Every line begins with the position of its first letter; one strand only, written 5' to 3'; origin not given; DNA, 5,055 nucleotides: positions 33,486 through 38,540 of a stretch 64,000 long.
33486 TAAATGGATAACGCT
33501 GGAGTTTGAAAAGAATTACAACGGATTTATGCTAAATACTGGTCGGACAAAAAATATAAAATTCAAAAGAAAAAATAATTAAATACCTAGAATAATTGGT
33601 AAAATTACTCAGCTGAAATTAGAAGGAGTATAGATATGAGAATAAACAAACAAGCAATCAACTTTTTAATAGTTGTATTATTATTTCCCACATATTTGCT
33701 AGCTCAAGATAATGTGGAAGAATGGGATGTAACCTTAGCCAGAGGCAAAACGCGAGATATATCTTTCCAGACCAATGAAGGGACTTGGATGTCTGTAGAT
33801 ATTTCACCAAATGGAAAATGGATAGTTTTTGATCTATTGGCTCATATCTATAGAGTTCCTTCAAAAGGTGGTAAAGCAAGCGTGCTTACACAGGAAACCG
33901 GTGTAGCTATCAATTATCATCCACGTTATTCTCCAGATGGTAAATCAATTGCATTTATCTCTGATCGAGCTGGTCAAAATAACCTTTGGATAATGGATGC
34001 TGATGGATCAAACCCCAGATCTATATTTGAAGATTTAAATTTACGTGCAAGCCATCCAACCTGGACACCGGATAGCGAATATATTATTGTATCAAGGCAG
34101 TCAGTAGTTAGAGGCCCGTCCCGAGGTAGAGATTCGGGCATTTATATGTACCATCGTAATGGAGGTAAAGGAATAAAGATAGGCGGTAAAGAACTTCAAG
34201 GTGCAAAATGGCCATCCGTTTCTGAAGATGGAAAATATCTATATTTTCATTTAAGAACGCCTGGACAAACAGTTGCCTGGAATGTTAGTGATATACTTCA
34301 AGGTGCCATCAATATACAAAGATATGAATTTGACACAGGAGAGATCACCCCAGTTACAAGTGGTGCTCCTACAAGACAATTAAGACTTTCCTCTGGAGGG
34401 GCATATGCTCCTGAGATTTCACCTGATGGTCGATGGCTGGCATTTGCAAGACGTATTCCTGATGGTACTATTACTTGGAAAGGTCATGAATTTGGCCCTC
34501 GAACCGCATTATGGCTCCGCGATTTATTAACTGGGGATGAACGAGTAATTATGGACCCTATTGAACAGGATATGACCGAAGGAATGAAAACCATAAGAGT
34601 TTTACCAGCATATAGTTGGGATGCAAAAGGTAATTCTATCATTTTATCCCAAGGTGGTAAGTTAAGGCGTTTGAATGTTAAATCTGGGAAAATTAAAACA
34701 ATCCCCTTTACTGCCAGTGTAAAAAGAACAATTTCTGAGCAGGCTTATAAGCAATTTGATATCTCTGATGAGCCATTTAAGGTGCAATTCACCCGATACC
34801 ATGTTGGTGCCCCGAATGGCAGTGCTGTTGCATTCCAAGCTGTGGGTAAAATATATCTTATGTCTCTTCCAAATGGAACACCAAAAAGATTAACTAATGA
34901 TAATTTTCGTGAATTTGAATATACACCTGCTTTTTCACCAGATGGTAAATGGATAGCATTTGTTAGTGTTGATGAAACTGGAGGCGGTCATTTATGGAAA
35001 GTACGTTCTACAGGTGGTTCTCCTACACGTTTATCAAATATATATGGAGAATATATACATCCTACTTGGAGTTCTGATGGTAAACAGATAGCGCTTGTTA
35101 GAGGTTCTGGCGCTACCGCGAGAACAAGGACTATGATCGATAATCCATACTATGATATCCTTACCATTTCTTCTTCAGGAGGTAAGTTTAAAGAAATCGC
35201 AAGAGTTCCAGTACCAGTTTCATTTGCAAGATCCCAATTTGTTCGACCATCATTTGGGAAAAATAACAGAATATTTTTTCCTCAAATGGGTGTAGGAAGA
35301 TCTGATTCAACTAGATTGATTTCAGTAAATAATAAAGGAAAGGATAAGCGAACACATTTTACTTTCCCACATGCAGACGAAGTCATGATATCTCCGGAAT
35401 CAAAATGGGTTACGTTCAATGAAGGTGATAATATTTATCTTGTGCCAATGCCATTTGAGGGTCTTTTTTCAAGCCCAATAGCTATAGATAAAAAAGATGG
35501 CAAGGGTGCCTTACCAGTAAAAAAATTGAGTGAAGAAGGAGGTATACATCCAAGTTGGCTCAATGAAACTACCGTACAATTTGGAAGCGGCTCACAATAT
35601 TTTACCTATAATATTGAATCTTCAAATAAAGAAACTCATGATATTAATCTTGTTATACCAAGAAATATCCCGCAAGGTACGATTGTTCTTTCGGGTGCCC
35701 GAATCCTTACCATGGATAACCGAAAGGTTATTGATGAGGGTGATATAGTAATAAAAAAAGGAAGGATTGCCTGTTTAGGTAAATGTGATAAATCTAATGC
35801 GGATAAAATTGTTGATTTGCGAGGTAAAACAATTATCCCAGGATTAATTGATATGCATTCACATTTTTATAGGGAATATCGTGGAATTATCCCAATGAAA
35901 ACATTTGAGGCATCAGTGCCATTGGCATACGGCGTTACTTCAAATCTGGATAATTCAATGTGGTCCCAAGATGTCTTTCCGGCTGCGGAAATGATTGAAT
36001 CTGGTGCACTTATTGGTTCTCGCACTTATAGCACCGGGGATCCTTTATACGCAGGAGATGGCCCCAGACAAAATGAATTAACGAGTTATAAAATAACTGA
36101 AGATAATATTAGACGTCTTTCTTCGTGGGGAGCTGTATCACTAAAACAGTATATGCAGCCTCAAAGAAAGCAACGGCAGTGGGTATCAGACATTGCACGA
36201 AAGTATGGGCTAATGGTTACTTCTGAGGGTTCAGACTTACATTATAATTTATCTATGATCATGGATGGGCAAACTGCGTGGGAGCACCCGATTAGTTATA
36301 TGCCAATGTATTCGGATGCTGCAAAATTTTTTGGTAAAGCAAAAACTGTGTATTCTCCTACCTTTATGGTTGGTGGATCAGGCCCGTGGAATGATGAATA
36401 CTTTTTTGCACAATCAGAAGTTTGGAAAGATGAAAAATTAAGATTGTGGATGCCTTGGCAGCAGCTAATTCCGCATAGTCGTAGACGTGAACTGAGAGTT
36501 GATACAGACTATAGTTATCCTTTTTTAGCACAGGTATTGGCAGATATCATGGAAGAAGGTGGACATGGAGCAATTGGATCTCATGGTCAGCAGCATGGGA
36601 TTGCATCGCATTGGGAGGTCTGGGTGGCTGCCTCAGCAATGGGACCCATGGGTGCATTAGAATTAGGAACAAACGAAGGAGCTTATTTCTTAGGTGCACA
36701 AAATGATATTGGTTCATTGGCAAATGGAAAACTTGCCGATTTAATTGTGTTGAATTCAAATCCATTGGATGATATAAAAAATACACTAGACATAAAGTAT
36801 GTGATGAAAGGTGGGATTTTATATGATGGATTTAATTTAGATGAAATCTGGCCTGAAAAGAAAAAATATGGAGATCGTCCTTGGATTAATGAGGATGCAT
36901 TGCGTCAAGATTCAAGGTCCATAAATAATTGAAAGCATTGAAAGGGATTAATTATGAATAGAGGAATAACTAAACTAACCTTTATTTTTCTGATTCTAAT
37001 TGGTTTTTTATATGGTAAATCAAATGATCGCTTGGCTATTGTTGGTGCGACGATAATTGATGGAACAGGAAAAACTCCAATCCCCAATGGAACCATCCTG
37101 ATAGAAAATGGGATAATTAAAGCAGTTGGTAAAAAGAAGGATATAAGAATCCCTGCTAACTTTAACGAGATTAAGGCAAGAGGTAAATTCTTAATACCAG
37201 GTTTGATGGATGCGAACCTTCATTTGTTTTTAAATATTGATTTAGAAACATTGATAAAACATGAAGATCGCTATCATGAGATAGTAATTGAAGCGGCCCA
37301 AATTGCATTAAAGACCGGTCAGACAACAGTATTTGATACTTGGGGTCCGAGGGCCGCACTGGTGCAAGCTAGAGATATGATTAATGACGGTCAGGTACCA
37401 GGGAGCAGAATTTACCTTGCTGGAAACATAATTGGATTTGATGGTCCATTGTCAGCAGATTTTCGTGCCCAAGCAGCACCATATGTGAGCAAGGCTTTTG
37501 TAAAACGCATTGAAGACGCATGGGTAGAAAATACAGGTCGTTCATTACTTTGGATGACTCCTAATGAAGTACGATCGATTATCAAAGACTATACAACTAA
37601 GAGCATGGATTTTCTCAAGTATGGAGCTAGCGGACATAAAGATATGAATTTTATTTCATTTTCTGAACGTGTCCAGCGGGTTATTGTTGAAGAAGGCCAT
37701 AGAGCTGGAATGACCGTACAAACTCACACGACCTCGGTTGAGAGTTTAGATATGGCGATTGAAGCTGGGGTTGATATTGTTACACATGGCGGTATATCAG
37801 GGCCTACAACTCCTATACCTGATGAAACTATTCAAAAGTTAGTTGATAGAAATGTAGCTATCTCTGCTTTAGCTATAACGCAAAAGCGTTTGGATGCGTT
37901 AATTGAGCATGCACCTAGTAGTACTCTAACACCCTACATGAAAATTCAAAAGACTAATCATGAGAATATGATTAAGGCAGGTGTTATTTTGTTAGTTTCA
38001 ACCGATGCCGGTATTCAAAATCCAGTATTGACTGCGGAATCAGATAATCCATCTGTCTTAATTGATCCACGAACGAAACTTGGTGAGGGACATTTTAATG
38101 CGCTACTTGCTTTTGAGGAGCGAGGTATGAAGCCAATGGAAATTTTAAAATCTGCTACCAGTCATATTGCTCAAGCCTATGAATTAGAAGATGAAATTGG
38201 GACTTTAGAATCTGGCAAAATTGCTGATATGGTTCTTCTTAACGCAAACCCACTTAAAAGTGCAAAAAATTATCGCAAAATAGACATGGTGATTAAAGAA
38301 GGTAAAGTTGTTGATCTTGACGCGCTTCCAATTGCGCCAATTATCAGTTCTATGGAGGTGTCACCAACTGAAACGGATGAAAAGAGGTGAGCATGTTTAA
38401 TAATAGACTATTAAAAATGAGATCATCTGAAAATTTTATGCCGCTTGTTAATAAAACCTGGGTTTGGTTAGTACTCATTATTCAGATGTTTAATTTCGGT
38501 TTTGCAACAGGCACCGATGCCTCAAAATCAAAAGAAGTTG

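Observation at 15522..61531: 46-kb co-directional array of exported exopeptidases and amidases between two SusC-like transporters: candidate utilisation locus for D-amino-acid-containing or recalcitrant peptides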

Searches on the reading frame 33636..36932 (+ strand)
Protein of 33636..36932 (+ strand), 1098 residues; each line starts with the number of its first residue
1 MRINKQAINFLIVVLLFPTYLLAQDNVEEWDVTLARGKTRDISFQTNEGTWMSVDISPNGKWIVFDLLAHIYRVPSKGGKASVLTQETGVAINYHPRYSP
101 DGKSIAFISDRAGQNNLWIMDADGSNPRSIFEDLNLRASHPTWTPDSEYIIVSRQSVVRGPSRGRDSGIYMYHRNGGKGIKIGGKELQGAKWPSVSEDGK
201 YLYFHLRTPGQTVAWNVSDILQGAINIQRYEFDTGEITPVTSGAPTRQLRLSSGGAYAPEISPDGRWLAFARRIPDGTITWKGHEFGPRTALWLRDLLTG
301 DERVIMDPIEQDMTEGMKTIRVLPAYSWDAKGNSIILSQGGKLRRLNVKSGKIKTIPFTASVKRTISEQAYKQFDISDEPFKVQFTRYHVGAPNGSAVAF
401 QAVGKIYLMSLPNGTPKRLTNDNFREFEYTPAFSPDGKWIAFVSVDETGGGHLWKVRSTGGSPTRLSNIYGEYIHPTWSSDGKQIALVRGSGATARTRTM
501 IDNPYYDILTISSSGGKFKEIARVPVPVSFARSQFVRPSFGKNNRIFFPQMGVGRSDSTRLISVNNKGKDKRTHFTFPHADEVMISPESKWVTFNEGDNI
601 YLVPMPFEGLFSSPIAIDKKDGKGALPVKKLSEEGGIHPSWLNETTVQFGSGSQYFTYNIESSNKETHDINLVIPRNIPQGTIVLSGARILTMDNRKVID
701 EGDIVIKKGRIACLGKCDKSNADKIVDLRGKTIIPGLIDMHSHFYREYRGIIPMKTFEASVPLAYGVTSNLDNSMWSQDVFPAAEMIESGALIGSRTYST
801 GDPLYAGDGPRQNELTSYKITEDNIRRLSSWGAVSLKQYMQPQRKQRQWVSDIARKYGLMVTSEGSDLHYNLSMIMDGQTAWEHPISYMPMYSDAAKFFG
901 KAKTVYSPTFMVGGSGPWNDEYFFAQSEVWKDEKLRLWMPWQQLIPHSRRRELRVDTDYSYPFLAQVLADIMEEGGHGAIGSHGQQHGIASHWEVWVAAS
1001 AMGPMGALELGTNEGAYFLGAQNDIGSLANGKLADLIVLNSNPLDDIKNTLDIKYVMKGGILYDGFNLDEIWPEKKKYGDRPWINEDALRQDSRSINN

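Call 6: search_protein_families(library=pfam, proteins=[window:33636-36932:+], max_evalue=0.00001)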
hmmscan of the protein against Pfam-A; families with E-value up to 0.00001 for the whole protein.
window:33636-36932:+ (1098 aa): 4 families
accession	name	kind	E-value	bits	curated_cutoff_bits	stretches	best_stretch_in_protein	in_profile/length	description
PF07676.18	PD40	-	7.2e-33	112.3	20.9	2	89-119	9-38/38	WD40-like Beta Propeller Repeat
PF01979.26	Amidohydro_1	-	2.2e-11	44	25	1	975-1060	242-342/345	Amidohydrolase family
PF07969.17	Amidohydro_3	-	5.3e-11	43.1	29.7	0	724-746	1-23/472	Amidohydrolase family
PF00930.27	DPPIV_N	-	5.1e-08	32.5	22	0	404-485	260-343/354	Dipeptidyl peptidase IV (DPP IV) N-terminal region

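Call 13: find_related_loci(query=window:33636-36932:+, collection=genome_contigs, flank=10000)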
Query window:33636-36932:+ (1098 aa) in genome_contigs; peptide patterns used: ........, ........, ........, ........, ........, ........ (x = any residue, [..] = any of these).
105 stretches matched a pattern; 89 encode a relative of the query (tblastn E <= 1e-3); the best 80 are kept; 79 distinct loci.
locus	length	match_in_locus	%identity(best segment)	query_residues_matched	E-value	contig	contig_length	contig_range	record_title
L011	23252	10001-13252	71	13-1097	0e+0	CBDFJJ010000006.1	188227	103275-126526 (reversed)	MAG: Gemmatimonadales bacterium isolate cc5d84ec-392c-4d77-a455-882139ed0c07 genome assembly, contig: contig_6, whole ge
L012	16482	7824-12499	88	3-1098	0e+0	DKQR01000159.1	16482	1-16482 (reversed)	MAG TPA_asm: Candidatus Marinimicrobia bacterium UBA7303 UBA7303_contig_9638, whole genome shotgun sequence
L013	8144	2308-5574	70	12-1097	0e+0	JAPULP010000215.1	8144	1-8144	MAG: Gemmatimonadetes bacterium isolate KW1-S21_193 KW1-S21_193_cg215, whole genome shotgun sequence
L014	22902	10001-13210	64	21-1097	0e+0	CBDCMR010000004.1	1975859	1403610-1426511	MAG: Longimicrobiales bacterium isolate 15054db9-509a-47bb-9008-d5a6df8650c5 genome assembly, contig: contig_4, whole ge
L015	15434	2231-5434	62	23-1097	0e+0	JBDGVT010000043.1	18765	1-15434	MAG: Gemmatimonadota bacterium isolate M3-2_Bin_177 M3-2_Bin_177_scaffold_11900, whole genome shotgun sequence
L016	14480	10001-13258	61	8-1097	0e+0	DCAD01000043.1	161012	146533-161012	MAG TPA_asm: Gemmatimonadales bacterium UBA1142 UBA1142_contig_9711, whole genome shotgun sequence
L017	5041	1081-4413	60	2-1097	0e+0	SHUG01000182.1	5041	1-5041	MAG: Acidobacteria bacterium isolate Baikal-deep-G12 BACOMB-C75375, whole genome shotgun sequence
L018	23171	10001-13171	62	29-1090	0e+0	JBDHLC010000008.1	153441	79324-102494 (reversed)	MAG: Gemmatimonadota bacterium isolate BHB10-38_Bin_80 BHB10-38_Bin_80_scaffold_152, whole genome shotgun sequence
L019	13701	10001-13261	61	8-1097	0e+0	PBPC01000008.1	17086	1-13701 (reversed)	MAG: Gemmatimonadetes bacterium isolate RS373 25463, whole genome shotgun sequence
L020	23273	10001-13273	62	30-1098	0e+0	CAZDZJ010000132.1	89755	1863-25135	MAG TPA_asm: uncultured Gemmatimonadota bacterium isolate SRP338948_co1_138 genome assembly, contig: k141_391554, whole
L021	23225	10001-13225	62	30-1090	0e+0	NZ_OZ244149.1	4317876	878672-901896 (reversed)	MAG: Candidatus Palauibacter sp. isolate 0d4ab03e-7888-48a4-aad6-e62ffb5e22cc chromosome 1, complete sequence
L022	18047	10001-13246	61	12-1096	0e+0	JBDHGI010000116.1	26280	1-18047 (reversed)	MAG: Gemmatimonadota bacterium isolate M8-58_Bin_425 M8-58_Bin_425_scaffold_21379, whole genome shotgun sequence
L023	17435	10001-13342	59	8-1097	0e+0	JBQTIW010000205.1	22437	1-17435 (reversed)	MAG: Gemmatimonadaceae bacterium isolate SAR104 c_000000149182, whole genome shotgun sequence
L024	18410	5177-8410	62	10-1090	0e+0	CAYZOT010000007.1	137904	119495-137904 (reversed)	MAG TPA_asm: uncultured Gemmatimonadota bacterium isolate SRP092902_co1_612 genome assembly, contig: NODE_60_length_1379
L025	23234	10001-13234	61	30-1090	0e+0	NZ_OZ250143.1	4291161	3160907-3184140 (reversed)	MAG: Candidatus Palauibacter sp. isolate 48ff9d69-b9c1-46bb-834c-a9f20826d9c9 chromosome 1, complete sequence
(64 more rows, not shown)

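Call 21: search_protein_families(library=ncbifam, proteins=[window:33636-36932:+], max_evalue=1e-10)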
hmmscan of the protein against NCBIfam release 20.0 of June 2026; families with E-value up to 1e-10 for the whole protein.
window:33636-36932:+ (1098 aa): 11 families
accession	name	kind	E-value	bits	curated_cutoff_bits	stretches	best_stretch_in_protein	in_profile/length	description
TIGR02800.1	propeller_TolB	equivalog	1.8e-34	119.4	343.15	2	43-218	229-396/418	Tol-Pal system beta propeller repeat protein TolB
NF051886.1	XaaProDiPepCaul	equivalog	2.5e-22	79.4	500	1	996-1063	330-397/398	Xaa-Pro dipeptidase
NF033523.0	lasso_peptidase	equivalog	5.5e-18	65.1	400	0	50-155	50-151/638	Atxe2 family lasso peptide isopeptidase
NF006056.0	PRK08204.1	subfamily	1.9e-17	63.2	391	0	683-746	5-69/449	hypothetical protein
NF002183.0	PRK01029.1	equivalog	9.6e-17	61.1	405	0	413-487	269-343/429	Tol-Pal system protein TolB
NF006055.0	PRK08203.1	equivalog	2e-15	56.3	532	0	682-748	6-75/455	8-oxoguanine deaminase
NF005557.0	PRK07228.1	equivalog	4.3e-15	55.4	522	0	683-746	3-67/445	5'-deoxyadenosine deaminase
NF053518.1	DipepPtdsDpp5Prph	equivalog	2.8e-14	52.6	900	0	393-488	216-315/655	dipeptidyl-peptidase Dpp5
NF006689.0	PRK09237.1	equivalog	4.2e-13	48.6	371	1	683-774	5-93/383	amidohydrolase/deacetylase family metallohydrolase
NF004701.0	PRK06038.1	equivalog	5.1e-13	48.5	609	0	682-744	5-66/432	N-ethylammeline chlorohydrolase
TIGR01224.1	hutI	equivalog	7.2e-11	41.5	298.15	0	701-744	3-49/377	imidazolonepropionase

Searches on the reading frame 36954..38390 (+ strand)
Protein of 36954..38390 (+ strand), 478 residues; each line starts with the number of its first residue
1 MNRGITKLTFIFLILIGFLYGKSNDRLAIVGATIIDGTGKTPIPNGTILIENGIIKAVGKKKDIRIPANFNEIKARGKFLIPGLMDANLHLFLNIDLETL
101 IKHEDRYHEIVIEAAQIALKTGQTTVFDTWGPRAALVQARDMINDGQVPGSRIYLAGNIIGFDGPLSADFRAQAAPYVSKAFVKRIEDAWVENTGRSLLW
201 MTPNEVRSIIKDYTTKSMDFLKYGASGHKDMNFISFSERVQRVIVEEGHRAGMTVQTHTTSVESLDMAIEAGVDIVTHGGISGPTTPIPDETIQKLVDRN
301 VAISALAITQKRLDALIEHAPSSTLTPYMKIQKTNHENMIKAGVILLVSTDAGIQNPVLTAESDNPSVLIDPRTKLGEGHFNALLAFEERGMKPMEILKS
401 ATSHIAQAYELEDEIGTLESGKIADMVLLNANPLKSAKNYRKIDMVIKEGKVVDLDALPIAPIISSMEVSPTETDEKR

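Call 6: search_protein_families(library=pfam, proteins=[window:36954-38390:+], max_evalue=0.00001)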
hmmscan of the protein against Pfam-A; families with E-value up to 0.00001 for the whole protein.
window:36954-38390:+ (478 aa): 2 families
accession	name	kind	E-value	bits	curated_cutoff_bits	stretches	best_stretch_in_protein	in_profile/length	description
PF01979.26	Amidohydro_1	-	7.7e-24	85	25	1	79-453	1-345/345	Amidohydrolase family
PF07969.17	Amidohydro_3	-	1.4e-11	45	29.7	1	242-453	265-471/472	Amidohydrolase family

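Call 21: search_protein_families(library=ncbifam, proteins=[window:36954-38390:+], max_evalue=1e-10)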
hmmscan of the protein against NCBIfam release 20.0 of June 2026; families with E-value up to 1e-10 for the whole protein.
window:36954-38390:+ (478 aa): 4 families
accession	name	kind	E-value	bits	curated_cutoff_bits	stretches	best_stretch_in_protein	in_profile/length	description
NF051886.1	XaaProDiPepCaul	equivalog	1.3e-40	139.6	500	1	33-453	6-397/398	Xaa-Pro dipeptidase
NF006056.0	PRK08204.1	subfamily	2.3e-15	56.3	391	0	257-458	200-408/449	hypothetical protein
TIGR01224.1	hutI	equivalog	3.2e-14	52.6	298.15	0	381-451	303-376/377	imidazolonepropionase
NF005557.0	PRK07228.1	equivalog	2.4e-12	46.3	522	0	391-439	336-384/445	5'-deoxyadenosine deaminase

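Call 24: search_solved_structures(query=window:36954-38390:+, max_evalue=0.00001)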
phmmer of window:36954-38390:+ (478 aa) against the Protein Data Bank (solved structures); distinct sequences matched with E-value up to 0.00001: 21.
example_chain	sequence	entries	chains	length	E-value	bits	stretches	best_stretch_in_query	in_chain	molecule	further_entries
4ub9_A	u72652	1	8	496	2.1e-89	304.1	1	25-466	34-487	Molinate hydrolase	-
4wgx_A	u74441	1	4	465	2.5e-89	303.8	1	25-466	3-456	Molinate hydrolase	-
4whb_E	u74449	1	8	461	8.5e-71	242.8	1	27-466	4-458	Phenylurea hydrolase B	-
2qs8_A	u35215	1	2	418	3.9e-21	79.1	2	30-281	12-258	Xaa-Pro Dipeptidase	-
3mtw_A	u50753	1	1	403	1.1e-19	74.3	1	28-453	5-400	L-Arginine carboxypeptidase Cc2672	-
3be7_A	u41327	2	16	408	1.4e-18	70.7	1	45-355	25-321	Zn-dependent arginine carboxypeptidase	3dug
9kov_A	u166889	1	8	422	1.4e-18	70.6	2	45-281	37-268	trum-mut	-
2p9b_A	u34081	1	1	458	8.8e-17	64.7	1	115-450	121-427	Possible prolidase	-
3mkv_A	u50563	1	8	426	7.9e-14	55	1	45-451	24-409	PUTATIVE AMIDOHYDROLASE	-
4c5y_A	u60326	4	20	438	1.4e-11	47.6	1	30-443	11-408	OCHRATOXINASE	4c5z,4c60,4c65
3feq_A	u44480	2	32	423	1.4e-10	44.3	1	63-451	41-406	PUTATIVE AMIDOHYDROLASE | PROLIDASE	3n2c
9l36_A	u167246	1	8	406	1.5e-09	40.9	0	387-452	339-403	Amidohydrolase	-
8ihs_A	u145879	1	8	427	1.5e-09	40.9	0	387-452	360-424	Amidohydrolase family protein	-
8ihq_A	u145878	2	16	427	1.6e-09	40.8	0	387-452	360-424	Amidohydrolase family protein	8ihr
8j85_A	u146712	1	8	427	1.9e-09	40.5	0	387-452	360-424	Amidohydrolase family protein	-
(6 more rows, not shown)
